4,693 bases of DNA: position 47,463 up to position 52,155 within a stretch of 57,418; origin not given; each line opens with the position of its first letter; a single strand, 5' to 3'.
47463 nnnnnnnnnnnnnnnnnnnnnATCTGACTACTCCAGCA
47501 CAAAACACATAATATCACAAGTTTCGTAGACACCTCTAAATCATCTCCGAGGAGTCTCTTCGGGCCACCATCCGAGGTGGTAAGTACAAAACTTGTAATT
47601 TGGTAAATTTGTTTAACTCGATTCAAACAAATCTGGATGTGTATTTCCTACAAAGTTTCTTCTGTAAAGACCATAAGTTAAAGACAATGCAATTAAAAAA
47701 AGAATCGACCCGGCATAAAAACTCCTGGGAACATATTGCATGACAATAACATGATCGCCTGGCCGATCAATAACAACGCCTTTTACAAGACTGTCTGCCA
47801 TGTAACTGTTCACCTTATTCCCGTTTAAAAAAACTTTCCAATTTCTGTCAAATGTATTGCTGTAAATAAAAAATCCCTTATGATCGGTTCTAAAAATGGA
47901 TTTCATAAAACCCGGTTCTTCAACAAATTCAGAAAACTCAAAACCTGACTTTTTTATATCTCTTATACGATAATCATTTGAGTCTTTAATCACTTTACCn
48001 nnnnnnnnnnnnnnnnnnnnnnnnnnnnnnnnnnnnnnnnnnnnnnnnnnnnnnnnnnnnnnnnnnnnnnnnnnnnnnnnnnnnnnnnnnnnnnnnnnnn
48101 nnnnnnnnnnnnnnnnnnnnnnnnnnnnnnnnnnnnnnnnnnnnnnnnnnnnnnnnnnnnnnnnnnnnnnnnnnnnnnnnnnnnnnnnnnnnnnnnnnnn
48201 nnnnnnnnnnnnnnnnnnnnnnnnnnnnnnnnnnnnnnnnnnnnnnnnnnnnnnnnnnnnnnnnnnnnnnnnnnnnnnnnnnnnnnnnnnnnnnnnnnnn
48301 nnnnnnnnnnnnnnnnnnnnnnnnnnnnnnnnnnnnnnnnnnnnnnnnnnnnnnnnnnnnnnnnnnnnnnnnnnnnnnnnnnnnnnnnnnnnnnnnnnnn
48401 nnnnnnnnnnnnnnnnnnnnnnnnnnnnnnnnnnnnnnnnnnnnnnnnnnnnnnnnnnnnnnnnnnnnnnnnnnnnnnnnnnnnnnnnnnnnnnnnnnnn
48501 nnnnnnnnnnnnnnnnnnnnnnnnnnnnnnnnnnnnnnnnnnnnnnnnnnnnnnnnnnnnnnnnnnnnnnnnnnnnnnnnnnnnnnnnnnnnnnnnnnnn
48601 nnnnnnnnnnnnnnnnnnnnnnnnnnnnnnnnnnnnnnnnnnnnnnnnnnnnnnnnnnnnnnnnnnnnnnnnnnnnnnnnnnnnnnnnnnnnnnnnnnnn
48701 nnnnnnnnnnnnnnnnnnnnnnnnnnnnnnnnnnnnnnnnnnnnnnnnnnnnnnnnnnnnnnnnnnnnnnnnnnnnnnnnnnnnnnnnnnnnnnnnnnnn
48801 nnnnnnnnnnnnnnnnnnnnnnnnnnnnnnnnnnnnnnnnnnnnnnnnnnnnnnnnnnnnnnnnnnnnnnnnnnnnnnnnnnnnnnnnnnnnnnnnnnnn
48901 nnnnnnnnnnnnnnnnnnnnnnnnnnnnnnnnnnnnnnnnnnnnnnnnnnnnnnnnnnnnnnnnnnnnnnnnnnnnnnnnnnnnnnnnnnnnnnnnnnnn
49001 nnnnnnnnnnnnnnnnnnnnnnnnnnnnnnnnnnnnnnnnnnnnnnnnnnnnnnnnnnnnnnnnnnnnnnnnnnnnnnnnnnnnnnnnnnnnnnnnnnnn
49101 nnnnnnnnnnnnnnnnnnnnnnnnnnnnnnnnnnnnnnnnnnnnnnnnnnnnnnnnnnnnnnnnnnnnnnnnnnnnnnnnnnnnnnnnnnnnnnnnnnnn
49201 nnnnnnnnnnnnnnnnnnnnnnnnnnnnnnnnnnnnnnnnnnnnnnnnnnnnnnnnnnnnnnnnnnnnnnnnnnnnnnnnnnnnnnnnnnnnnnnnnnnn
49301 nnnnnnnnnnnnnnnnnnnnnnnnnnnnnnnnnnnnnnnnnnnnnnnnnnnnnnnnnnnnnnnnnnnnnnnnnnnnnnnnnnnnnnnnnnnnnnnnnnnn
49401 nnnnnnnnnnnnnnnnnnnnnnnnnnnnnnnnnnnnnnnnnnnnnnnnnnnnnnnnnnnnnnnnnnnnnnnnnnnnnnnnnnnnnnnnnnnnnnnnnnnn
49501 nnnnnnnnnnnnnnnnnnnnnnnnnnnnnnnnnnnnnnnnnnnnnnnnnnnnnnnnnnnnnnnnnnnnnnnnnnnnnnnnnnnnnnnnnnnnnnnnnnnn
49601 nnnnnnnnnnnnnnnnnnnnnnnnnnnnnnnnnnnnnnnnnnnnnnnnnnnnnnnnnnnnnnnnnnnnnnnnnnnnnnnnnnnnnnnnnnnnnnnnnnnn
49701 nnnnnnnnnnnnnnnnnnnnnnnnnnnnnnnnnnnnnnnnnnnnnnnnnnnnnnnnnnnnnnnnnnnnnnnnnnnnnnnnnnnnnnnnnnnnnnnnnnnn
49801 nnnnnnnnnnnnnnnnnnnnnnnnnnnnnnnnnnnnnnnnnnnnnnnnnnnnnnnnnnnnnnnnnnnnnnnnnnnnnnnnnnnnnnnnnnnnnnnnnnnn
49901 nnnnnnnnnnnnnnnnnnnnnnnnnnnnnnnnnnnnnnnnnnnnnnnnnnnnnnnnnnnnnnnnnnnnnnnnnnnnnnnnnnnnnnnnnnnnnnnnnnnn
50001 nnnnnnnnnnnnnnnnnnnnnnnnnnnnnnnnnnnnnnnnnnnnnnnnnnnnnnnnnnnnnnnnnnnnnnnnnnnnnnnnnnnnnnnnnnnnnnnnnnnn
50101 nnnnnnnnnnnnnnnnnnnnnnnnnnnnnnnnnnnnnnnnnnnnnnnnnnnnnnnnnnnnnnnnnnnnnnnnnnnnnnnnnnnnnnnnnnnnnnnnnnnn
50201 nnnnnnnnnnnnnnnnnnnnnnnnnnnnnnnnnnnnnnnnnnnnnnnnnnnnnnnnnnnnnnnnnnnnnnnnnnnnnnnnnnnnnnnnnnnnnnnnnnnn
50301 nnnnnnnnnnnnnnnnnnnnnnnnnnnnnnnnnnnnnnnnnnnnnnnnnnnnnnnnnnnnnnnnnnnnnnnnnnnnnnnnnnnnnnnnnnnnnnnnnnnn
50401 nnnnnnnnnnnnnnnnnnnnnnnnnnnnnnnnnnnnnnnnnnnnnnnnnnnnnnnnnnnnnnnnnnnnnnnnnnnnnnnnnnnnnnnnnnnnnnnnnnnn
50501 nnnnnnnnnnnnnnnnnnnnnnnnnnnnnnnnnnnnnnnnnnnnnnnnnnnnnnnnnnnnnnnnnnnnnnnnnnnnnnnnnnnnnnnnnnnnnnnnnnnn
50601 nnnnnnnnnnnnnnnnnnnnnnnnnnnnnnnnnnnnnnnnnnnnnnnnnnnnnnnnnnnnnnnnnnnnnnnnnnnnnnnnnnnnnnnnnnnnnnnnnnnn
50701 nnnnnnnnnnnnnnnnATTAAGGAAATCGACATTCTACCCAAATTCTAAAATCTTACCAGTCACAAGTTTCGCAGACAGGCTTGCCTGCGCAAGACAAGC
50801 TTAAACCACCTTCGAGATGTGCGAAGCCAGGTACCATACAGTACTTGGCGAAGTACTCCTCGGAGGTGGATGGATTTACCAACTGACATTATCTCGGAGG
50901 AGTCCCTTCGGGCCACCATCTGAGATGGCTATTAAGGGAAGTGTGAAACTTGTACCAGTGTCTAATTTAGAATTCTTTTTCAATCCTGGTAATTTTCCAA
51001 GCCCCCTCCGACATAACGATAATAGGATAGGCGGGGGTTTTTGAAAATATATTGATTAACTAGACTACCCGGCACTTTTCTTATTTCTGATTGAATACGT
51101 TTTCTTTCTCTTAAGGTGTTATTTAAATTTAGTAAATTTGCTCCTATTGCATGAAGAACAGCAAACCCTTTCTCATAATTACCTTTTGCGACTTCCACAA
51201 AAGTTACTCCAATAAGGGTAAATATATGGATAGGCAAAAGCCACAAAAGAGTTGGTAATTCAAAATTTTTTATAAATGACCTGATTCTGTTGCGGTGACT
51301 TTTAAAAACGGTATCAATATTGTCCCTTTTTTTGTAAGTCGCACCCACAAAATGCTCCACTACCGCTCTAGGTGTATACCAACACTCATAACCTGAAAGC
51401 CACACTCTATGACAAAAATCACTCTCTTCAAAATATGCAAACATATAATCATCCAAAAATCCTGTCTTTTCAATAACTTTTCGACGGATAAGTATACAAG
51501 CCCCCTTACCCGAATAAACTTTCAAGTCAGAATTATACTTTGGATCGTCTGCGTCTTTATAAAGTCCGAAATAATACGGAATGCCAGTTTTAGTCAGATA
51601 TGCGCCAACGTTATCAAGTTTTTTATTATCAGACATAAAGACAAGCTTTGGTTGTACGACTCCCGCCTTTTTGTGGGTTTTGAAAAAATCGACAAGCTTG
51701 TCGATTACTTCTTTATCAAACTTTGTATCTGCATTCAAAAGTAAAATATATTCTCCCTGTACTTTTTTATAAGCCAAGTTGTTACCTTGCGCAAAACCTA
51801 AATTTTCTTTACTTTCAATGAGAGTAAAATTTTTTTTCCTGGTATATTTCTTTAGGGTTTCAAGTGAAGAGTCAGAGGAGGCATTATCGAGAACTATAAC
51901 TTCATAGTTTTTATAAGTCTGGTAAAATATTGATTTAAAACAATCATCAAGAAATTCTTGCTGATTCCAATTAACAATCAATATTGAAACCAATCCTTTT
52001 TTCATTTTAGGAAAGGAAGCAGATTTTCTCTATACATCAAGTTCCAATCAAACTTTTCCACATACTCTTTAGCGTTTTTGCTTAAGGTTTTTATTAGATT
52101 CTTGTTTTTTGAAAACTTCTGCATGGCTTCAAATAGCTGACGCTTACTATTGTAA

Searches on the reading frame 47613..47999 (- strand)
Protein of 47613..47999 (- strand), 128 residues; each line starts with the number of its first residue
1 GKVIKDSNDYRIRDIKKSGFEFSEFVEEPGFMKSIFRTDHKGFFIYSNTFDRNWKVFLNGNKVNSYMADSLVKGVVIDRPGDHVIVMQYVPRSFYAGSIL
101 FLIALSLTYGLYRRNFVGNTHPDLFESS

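Call 44: search_protein_families(library=pfam, proteins=[window:47613-47999:-], max_evalue=10)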
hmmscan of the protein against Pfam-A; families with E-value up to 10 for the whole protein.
window:47613-47999:- (128 aa): 1 family
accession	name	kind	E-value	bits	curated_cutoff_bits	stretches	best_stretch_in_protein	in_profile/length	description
PF09586.16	YfhO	-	0.00034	19.6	28.5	1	38-100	773-834/835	Bacterial membrane protein YfhO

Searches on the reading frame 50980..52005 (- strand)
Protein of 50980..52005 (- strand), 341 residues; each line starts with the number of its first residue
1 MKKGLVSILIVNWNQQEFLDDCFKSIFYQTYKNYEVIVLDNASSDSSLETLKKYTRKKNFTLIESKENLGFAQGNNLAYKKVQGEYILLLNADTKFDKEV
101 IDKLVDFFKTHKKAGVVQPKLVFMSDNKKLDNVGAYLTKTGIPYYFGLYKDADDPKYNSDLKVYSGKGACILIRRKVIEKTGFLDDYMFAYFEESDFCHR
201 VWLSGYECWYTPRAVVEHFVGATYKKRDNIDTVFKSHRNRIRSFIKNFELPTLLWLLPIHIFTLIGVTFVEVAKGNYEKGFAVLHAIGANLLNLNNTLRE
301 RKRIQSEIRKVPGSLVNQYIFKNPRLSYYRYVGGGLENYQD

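Call 39: search_protein_families(library=pfam, proteins=[window:50980-52005:-], max_evalue=0.001)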
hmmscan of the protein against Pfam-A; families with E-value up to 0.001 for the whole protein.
window:50980-52005:- (341 aa): 4 families
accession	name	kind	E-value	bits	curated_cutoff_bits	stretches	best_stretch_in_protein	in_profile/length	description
PF00535.33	Glycos_transf_2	-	2e-27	96.6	23.3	1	7-180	1-166/168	Glycosyl transferase family 2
PF13641.12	Glyco_tranf_2_3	-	1.7e-14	54.8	27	1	6-227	3-220/230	Glycosyltransferase like family 2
PF13632.12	Glyco_trans_2_3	-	2.4e-09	37.7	27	1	86-225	1-130/198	Glycosyl transferase family group 2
PF10111.15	Glyco_tranf_2_2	-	4.3e-06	26.8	27.3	1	14-198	10-196/276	Glycosyltransferase like family 2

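Call 84: search_protein_families(library=ncbifam, proteins=[window:50980-52005:-], max_evalue=0.001)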
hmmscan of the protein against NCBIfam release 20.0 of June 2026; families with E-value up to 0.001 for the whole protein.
window:50980-52005:- (341 aa): 25 families
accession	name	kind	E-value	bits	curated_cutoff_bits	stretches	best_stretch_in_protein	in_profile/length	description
TIGR03937.1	PgaC_IcaA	equivalog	4.1e-19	68.8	422.3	1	5-220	46-252/407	poly-beta-1,6-N-acetyl-D-glucosamine synthase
NF038299.1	EPS_HpsN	equivalog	8.9e-19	67.6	425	1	5-222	2-224/317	hormogonium polysaccharide biosynthesis glycosyltransferase HpsN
NF047683.1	TeichurnBiosyTuaG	equivalog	2.6e-18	66.6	400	1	3-117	5-120/252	teichuronic acid biosynthesis protein TuaG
TIGR01556.1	rhamnosyltran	subfamily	1.4e-15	57.3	200.55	1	22-224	13-206/281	rhamnosyltransferase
NF053739.1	GlytfEpsEBac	equivalog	1.4e-15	57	450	1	6-126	3-125/265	glycosyltransferase EpsE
NF007482.0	PRK10073.1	equivalog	5.7e-15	55.1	423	1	4-109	6-111/334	glycosyltransferase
NF038302.1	EPS_HpsE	equivalog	3.5e-12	45.9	300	1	7-234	4-238/307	hormogonium polysaccharide biosynthesis glycosyltransferase HpsE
TIGR04283.1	glyco_like_mftF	equivalog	7.8e-11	42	182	1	6-130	1-118/221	TIGR04283 family arsenosugar biosynthesis glycosyltransferase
TIGR03965.1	mycofact_glyco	equivalog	2.3e-10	39.9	280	1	6-218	76-280/467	mycofactocin biosynthesis glycosyltransferase MftF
NF007453.0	PRK10018.1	equivalog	4.9e-10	39.5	382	1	3-117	5-116/280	colanic acid biosynthesis glycosyltransferase WcaA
NF041875.1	EPS_EpsD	equivalog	5.8e-10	39.1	370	1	6-130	1-125/325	exopolysaccharide biosynthesis glycosyltransferase EpsD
TIGR03111.1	glyc2_xrt_Gpos1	hypoth_equivalog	1.1e-09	37.7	363.95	1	6-113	51-161/439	TIGR03111 family XrtG-associated glycosyltransferase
NF050050.1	ProtGlycPglI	equivalog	1.4e-09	37.7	500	1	5-107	3-107/306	GalNAc(5)-diNAcBac-PP-undecaprenol beta-1,3-glucosyltransferase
TIGR04242.1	nodulat_NodC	equivalog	1.8e-09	37.1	550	1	8-197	52-237/395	chitooligosaccharide synthase NodC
TIGR04017.1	WcaA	equivalog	2.1e-09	37.4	495.75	1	3-143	4-138/279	colanic acid biosynthesis glycosyltransferase WcaA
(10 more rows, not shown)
